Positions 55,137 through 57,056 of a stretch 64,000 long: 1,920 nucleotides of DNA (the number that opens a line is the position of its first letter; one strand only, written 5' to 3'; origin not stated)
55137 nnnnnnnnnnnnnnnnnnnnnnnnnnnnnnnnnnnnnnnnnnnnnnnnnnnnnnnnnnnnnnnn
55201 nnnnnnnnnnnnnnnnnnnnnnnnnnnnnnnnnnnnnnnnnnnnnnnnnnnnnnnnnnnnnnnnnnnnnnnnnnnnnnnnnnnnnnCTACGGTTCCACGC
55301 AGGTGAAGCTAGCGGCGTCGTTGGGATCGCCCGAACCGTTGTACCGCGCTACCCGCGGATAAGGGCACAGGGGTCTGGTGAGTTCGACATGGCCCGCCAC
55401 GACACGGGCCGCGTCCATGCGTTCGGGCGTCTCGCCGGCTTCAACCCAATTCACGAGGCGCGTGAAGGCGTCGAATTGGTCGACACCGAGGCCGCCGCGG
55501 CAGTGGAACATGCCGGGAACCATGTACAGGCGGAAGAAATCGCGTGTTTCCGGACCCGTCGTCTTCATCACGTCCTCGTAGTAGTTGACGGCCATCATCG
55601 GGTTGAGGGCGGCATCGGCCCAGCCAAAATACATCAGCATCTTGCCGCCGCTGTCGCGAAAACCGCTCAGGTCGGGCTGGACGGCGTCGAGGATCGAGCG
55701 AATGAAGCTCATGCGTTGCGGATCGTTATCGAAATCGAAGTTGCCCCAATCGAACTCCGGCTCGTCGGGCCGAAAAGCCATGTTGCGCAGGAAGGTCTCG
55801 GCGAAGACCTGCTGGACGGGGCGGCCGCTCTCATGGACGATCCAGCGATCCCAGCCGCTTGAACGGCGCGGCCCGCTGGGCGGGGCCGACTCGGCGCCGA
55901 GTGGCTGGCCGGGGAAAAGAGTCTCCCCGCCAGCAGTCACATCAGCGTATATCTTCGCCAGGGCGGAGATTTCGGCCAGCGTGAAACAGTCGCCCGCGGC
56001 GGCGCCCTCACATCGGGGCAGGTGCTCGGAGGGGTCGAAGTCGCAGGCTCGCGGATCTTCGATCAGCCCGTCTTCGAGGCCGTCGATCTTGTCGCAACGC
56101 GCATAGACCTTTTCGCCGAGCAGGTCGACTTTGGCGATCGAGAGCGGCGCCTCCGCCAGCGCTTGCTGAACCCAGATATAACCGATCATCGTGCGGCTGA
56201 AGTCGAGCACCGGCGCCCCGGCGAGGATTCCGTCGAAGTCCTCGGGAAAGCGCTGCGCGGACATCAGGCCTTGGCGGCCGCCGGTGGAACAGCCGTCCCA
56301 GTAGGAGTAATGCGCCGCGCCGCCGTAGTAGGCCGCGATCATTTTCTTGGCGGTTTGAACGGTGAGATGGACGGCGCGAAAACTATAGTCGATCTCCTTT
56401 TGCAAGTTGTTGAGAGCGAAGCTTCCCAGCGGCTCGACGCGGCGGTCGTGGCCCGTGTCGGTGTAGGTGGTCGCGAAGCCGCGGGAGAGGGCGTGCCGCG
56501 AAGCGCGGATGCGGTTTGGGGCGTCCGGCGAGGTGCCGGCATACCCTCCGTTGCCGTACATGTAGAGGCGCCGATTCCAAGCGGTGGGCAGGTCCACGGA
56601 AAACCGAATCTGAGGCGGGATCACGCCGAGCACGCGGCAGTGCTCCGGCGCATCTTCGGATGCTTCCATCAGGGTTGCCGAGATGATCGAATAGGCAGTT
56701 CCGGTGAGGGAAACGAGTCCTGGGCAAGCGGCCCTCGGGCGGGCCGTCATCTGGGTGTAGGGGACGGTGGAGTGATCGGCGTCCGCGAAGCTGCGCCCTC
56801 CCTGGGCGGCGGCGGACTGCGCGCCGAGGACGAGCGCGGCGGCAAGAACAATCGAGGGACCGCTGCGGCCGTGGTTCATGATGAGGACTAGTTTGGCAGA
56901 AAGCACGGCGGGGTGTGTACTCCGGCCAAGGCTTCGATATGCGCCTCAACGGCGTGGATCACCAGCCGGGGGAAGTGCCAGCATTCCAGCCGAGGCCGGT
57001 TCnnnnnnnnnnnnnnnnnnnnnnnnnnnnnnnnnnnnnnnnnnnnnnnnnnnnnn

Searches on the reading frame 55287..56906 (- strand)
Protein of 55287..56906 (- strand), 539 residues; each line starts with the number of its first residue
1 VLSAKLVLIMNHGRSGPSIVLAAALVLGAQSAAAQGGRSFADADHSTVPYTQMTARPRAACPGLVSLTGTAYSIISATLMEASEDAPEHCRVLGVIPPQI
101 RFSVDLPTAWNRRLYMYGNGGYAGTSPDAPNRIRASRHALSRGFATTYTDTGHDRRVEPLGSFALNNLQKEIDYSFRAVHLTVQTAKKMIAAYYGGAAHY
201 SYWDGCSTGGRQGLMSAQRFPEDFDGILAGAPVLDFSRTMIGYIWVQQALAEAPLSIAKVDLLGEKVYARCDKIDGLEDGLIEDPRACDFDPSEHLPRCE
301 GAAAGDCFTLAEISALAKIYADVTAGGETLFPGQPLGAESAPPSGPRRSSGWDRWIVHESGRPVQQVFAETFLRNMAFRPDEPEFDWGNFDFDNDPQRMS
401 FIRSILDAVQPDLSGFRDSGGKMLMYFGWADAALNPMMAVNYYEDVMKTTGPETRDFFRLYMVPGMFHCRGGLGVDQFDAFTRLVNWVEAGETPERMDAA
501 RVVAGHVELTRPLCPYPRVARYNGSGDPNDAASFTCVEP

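Call 16: find_encoding_contigs(protein=window:55287-56906:-, flank=6000, max_places=6)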
Protein window:55287-56906:- (539 aa): 1 contig read that carries it; 1 place shown.
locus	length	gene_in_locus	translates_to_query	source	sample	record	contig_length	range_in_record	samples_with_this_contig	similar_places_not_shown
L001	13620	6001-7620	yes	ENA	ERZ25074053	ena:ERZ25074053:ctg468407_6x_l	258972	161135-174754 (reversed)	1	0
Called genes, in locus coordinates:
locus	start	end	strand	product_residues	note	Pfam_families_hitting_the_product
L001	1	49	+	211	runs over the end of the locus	PF01923:Cob_adeno_trans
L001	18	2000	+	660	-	PF02129:Peptidase_S15, PF08530:PepX_C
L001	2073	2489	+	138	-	PF02746:MR_MLE_N (weak)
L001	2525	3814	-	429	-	PF00872:Transposase_mut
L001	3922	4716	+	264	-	PF13378:MR_MLE_C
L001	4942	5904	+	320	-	PF05050:Methyltransf_21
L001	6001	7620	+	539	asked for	PF07519:Tannase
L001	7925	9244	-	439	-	PF05598:DUF772, PF01609:DDE_Tnp_1, PF13751:DDE_Tnp_1_6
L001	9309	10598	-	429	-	PF00872:Transposase_mut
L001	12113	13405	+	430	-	PF01408:GFO_IDH_MocA, PF19051:GFO_IDH_MocA_C2, PF22725:GFO_IDH_MocA_C3 (weak)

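Call 22: find_related_loci(query=window:55287-56906:-, collection=genome_contigs, flank=6000)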
Query window:55287-56906:- (539 aa) in genome_contigs; peptide patterns used: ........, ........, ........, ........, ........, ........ (x = any residue, [..] = any of these).
118 stretches matched a pattern; 93 encode a relative of the query (tblastn E <= 1e-3); the best 80 are kept; 80 distinct loci.
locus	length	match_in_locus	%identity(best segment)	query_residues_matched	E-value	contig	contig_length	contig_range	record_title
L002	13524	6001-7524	74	32-539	0e+0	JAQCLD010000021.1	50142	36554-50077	MAG: Acidobacteria bacterium isolate casp40-mb.95 NODE_1582_length_50142_cov_0.112343, whole genome shotgun sequence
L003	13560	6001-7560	72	20-539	0e+0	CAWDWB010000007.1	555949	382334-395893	MAG: uncultured Acidobacteriota bacterium isolate MFD05684.bin.3.152 genome assembly, contig: contig_54326, whole genome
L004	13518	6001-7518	66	34-539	0e+0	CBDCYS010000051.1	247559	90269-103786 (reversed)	MAG: Bryobacterales bacterium isolate 6130ab36-0be1-4cbc-8e40-5b7dbad0252f genome assembly, contig: contig_51, whole gen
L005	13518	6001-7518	65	34-539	0e+0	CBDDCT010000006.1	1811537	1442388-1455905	MAG: Bryobacterales bacterium isolate 6159ff8d-e712-4e39-bf3f-79bf34294bcb genome assembly, contig: contig_6, whole geno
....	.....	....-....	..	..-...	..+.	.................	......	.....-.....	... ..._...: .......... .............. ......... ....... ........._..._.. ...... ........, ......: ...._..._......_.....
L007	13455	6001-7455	64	55-539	0e+0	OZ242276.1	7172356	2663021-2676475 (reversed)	MAG: Bryobacterales bacterium isolate 6a17fdd1-799e-4b89-b3db-5c5ff6fa14e9 genome assembly, chromosome: 1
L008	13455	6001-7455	64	55-539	0e+0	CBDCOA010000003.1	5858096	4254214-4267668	MAG: Bryobacterales bacterium isolate e87d622e-8fc3-4eb5-b2ff-02838af88e55 genome assembly, contig: contig_3, whole geno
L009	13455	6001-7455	64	55-539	0e+0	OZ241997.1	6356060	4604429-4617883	MAG: Bryobacterales bacterium isolate 61e22654-925f-4c0e-9a13-8c6bb068ee38 genome assembly, chromosome: 1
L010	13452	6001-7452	64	56-539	0e+0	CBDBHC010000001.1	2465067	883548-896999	MAG: Bryobacterales bacterium isolate 1879262c-0ee7-4b49-84d6-feef911fed4d genome assembly, contig: contig_1, whole geno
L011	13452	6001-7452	63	56-539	0e+0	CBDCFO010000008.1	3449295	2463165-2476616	MAG: Bryobacterales bacterium isolate 36edf40f-bfcd-40a8-9d79-f36e49b9d440 genome assembly, contig: contig_8, whole geno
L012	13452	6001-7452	64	56-539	0e+0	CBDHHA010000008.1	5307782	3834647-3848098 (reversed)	MAG: Bryobacterales bacterium isolate 2d5554e7-8e83-4990-916f-a624400d9ca1 genome assembly, contig: contig_8, whole geno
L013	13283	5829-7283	63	55-539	0e+0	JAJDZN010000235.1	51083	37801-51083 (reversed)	MAG: Bryobacterales bacterium isolate jk18x40bins.51 k141_2617359, whole genome shotgun sequence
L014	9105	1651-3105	63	55-539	0e+0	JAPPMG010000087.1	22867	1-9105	MAG: Bryobacterales bacterium isolate RHO3_bin_40 NODE_3763_length_22867_cov_44.814878, whole genome shotgun sequence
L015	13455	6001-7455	63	55-539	0e+0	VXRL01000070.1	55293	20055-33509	MAG: Terriglobia bacterium isolate SB0664_bin_31 NODE_512_length_55293_cov_18.496144, whole genome shotgun sequence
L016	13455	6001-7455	63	55-539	0e+0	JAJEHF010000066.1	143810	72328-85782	MAG: Bryobacterales bacterium isolate p16x60bins.27 k141_350652, whole genome shotgun sequence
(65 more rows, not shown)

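Call 28: find_homologous_proteins(query=window:55287-56906:-, max_evalue=1e-100)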
Query window:55287-56906:- (539 aa): 1702 proteins with E <= 1e-100 among 8000 candidates; the best 120 are listed.
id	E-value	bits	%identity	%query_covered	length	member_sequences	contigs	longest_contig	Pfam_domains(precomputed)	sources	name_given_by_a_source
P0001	0.0e+0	1207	97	98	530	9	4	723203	PF07519.18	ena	-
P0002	3.5e-296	1001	82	97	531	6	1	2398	PF07519.18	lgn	-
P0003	6.1e-279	944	75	97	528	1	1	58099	PF07519.18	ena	-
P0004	1.9e-278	943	76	97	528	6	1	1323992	PF07519.18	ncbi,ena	-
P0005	6.5e-267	905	74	94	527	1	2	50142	PF07519.18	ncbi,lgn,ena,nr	ncbi:MAG: tannase/feruloyl esterase family alpha/beta hydrolase [Acidobacteria bacterium]|nr:tannase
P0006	4.0e-264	896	72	96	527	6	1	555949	PF07519.18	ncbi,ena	-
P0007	1.7e-262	890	72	95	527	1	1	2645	PF07519.18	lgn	-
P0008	6.0e-260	882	72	97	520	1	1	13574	PF07519.18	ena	-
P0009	9.1e-254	861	76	88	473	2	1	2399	PF07519.18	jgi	jgi:feruloyl esterase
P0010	4.0e-238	810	63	53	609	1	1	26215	PF07519.18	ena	-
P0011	3.7e-233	793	66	94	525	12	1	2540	PF07519.18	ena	-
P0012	1.3e-231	788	65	98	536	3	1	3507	PF07519.18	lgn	-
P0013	1.3e-230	785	65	94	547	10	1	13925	PF07519.18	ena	-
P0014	1.6e-230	785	65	96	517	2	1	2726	PF07519.18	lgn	-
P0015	2.5e-226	771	64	94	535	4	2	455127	PF07519.18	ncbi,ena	-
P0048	5.8e-208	710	79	69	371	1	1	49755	PF07519.18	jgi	jgi:hypothetical protein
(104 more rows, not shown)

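Call 29: find_encoding_contigs(protein=P0001, flank=8000, max_places=6)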
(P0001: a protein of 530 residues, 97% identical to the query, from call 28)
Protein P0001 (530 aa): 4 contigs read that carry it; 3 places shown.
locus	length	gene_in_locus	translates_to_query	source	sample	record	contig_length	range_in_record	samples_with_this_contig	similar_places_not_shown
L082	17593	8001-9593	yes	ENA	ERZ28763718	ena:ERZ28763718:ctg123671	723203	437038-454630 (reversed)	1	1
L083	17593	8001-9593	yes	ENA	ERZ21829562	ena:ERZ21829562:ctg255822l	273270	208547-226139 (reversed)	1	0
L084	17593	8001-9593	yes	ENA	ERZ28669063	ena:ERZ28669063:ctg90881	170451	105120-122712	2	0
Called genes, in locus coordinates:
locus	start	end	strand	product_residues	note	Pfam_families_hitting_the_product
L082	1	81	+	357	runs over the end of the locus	PF13384:HTH_23, PF13518:HTH_28, PF13551:HTH_29, PF13565:HTH_32, PF13358:DDE_3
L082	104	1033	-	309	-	-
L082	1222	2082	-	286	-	PF06778:Chlor_dismutase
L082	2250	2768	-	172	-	PF13577:SnoaL_4, PF12680:SnoaL_2, PF13474:SnoaL_3 (weak), PF14534:DUF4440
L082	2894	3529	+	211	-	PF01923:Cob_adeno_trans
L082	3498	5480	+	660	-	PF02129:Peptidase_S15, PF08530:PepX_C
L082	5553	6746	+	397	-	PF02746:MR_MLE_N (weak), PF13378:MR_MLE_C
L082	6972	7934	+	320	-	PF05050:Methyltransf_21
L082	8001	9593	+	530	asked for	PF07519:Tannase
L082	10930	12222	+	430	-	PF01408:GFO_IDH_MocA, PF19051:GFO_IDH_MocA_C2, PF22725:GFO_IDH_MocA_C3 (weak)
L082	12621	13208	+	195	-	PF13801:Metal_resist (weak)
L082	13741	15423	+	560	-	PF01019:G_glu_transpept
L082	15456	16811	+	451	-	-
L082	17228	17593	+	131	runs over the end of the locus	PF01502:PRA-CH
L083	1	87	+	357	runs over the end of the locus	PF13384:HTH_23, PF13518:HTH_28, PF13551:HTH_29, PF13565:HTH_32, PF13358:DDE_3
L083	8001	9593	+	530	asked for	PF07519:Tannase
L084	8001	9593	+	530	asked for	PF07519:Tannase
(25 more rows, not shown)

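Call 30: find_encoding_contigs(protein=P0004, flank=8000, max_places=3)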
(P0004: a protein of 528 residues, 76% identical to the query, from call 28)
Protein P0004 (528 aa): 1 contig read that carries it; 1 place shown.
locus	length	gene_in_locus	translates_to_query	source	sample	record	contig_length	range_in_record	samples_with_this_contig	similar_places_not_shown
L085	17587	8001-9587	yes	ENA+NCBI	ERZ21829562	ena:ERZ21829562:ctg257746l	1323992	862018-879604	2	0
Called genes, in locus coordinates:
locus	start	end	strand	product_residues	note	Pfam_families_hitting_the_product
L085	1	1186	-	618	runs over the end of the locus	PF05226:CHASE2, PF00512:HisKA, PF02518:HATPase_c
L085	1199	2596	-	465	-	PF25990:Beta-barrel_YknX (weak), PF25967:RND-MFP_C (weak), PF25975:CzcB_C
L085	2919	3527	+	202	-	PF00081:Sod_Fe_N, PF02777:Sod_Fe_C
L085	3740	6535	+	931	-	PF07635:PSCyt1, PF07583:PSCyt2, PF07587:PSD1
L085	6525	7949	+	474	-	PF07394:DUF1501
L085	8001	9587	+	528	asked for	PF07519:Tannase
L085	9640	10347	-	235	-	-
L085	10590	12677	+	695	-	PF00486:Trans_reg_C, PF07676:PD40 (faint), PF26549:Tricorn_N (faint), PF26550:Tricorn_2nd (faint)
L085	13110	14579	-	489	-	PF00930:DPPIV_N (faint), PF07676:PD40 (faint), PF26549:Tricorn_N (weak), PF26550:Tricorn_2nd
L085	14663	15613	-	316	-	PF01527:HTH_Tnp_1 (faint), PF13011:LZ_Tnp_IS481, PF13384:HTH_23, PF13518:HTH_28, PF13551:HTH_29, PF13565:HTH_32, PF00665:rve, PF13683:rve_3, +1 more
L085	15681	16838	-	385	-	PF00069:Pkinase, PF07714:PK_Tyr_Ser-Thr, PF01636:APH (weak), PF03109:ABC1 (faint), PF14531:Kinase-like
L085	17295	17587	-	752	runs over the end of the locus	-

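Call 31: find_encoding_contigs(protein=P0003, flank=8000, max_places=3)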
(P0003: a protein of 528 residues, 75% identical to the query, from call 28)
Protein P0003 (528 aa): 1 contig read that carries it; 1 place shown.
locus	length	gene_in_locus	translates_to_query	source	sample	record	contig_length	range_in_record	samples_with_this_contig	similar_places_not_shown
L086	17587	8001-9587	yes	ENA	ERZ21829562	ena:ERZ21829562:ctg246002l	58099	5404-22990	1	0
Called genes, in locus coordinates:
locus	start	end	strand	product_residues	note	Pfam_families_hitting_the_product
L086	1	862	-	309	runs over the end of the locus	-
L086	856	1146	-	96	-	-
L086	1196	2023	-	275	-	-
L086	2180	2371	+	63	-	-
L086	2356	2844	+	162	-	PF08797:HIRAN (weak)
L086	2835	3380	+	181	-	PF05154:TM2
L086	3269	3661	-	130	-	-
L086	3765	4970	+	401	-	PF13936:HTH_38, PF13565:HTH_32 (weak), PF00665:rve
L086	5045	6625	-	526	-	PF01979:Amidohydro_1 (weak), PF07969:Amidohydro_3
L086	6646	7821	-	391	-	PF13936:HTH_38, PF13565:HTH_32 (weak), PF00665:rve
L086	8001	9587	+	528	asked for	PF07519:Tannase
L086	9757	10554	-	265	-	PF07676:PD40 (faint), PF26549:Tricorn_N (weak)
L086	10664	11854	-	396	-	PF14522:Cytochrome_C7 (faint), PF14537:Cytochrom_c3_2 (faint), PF09699:Paired_CXXCH_1 (faint)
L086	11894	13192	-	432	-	PF00756:Esterase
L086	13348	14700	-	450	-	PF07586:HXXSHH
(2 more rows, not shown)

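Call 33: find_encoding_contigs(protein=P0002, flank=8000, max_places=4)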
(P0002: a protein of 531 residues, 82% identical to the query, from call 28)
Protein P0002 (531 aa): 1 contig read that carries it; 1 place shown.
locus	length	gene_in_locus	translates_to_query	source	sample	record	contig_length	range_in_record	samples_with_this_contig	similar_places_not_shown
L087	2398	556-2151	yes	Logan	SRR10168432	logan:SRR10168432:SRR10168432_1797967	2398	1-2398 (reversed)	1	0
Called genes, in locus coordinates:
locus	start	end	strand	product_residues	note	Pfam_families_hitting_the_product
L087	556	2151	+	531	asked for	PF07519:Tannase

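Call 34: find_encoding_contigs(protein=P0048, flank=8000, max_places=3)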
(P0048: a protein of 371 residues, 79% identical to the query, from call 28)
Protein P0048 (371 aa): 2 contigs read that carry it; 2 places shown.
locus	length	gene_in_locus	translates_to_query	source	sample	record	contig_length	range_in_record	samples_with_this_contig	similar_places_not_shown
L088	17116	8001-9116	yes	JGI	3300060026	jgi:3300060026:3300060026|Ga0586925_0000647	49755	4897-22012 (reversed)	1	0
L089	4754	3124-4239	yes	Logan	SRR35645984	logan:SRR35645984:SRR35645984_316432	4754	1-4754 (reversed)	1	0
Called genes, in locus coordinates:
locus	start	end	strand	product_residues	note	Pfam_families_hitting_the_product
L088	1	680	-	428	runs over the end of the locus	PF05226:CHASE2, PF00512:HisKA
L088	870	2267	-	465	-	PF26002:Beta-barrel_AprE (faint), PF25990:Beta-barrel_YknX (weak), PF25975:CzcB_C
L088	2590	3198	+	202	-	PF00081:Sod_Fe_N, PF02777:Sod_Fe_C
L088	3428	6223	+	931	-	PF07635:PSCyt1, PF07583:PSCyt2, PF07587:PSD1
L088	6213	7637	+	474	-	PF07394:DUF1501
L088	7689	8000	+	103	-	-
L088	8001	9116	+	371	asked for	PF07519:Tannase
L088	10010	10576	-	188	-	PF02441:Flavoprotein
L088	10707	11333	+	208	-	-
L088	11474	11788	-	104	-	-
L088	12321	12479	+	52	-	-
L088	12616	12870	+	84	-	-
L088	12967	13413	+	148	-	-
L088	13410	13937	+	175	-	-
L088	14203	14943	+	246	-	PF00535:Glycos_transf_2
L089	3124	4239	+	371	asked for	PF07519:Tannase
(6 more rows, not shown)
